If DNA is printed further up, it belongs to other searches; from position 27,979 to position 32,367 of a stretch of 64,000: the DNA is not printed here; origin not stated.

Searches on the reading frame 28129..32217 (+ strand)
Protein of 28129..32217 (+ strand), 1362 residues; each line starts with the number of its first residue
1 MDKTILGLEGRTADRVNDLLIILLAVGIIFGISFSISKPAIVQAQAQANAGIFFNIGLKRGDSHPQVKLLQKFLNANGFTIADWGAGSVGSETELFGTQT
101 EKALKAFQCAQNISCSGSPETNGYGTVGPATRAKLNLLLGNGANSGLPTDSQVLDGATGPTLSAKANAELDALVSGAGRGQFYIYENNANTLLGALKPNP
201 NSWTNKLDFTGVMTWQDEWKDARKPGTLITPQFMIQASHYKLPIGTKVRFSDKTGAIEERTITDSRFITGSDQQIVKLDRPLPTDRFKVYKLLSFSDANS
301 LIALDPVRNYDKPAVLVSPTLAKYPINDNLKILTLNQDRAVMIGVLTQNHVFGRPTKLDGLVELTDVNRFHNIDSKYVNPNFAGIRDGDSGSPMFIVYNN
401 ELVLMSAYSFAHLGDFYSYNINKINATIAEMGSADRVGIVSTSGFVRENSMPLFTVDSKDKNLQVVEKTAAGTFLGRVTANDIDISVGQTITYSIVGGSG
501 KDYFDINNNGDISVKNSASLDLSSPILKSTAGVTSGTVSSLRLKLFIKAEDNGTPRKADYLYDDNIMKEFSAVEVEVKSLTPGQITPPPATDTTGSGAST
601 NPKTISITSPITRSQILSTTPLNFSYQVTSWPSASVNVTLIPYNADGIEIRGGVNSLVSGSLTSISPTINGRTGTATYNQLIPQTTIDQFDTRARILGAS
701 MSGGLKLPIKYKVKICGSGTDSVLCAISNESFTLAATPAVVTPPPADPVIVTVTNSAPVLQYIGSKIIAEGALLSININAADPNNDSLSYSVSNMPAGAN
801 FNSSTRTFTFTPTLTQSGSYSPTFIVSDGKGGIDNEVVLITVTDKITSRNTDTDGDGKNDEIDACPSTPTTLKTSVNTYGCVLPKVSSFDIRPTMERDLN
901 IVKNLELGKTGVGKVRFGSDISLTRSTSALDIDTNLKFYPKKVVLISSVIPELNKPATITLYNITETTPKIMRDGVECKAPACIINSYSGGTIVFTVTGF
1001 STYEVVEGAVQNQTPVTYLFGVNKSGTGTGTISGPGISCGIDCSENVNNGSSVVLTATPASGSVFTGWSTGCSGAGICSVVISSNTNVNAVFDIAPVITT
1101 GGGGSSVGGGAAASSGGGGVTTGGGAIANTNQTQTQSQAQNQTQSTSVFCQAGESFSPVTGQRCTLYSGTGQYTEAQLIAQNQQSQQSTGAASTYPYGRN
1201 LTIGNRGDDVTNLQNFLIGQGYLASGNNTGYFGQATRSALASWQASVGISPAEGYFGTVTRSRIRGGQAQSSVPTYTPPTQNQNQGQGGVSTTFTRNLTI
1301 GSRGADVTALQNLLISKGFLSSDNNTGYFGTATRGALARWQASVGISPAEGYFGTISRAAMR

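Call 68: search_protein_families(library=pfam, proteins=[window:28129-32217:+], max_evalue=0.001)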
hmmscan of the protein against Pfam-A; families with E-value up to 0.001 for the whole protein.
window:28129-32217:+ (1362 aa): 7 families
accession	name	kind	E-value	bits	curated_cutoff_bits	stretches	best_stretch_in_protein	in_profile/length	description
PF01471.23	PG_binding_1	-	6.4e-30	103.6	23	3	1206-1262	1-55/57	Putative peptidoglycan binding domain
PF05345.18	He_PIG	-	4.2e-10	40.4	24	1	758-843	2-96/96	Putative Ig domain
PF17963.7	Big_9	-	1.1e-08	36.3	23.6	1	755-841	1-89/89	Bacterial Ig domain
PF18998.6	Flg_new_2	-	1.1e-08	35.4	23.6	1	1027-1094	8-71/73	Divergent InlB B-repeat domain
PF00028.23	Cadherin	-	6.7e-07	30.1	28.8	1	463-521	3-60/93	Cadherin domain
PF17892.7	Cadherin_5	-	3.2e-06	27.3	26.5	1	769-843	17-98/98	Cadherin-like domain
PF04096.20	Nucleoporin2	-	3.2e-05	24.5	28.4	1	890-968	12-96/148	Nup98-96 autopeptidase S59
